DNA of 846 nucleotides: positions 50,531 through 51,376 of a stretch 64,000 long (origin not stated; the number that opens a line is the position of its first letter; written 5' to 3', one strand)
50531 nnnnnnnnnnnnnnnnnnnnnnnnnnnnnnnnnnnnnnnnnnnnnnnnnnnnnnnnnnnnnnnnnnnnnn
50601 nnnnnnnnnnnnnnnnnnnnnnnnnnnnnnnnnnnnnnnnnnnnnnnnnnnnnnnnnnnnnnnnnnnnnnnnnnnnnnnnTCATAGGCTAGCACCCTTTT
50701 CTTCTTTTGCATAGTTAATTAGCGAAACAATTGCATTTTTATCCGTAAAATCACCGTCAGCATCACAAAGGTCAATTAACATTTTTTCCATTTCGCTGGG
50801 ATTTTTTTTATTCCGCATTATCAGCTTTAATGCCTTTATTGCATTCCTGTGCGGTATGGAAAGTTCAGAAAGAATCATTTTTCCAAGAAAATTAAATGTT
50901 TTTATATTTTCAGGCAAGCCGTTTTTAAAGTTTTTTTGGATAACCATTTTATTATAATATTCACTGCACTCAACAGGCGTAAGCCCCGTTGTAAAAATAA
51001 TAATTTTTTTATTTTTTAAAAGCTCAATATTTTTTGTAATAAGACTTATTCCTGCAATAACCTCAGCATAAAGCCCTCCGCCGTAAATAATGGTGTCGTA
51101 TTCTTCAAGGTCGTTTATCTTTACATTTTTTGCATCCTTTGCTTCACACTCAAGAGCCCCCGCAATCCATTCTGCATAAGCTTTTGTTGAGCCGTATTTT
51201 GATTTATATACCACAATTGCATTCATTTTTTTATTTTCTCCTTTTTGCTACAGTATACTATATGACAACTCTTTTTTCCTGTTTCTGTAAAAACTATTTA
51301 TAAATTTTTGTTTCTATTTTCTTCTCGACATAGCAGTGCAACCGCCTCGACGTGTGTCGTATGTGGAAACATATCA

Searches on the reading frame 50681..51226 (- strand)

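Call 15: search_protein_families(library=pfam, proteins=[window:50681-51226:-])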
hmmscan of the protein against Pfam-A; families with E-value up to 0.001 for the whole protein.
window:50681-51226:- (181 aa): 3 families
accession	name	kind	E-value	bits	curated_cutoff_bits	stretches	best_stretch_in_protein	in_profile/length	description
PF12724.12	Flavodoxin_5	-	8.3e-23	81.7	27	1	4-141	1-142/145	Flavodoxin domain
PF12641.12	Flavodoxin_3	-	3.2e-06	27.5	27.5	1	5-107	2-100/160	Flavodoxin domain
PF00258.30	Flavodoxin_1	-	0.00088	19.9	25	0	5-47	1-44/143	Flavodoxin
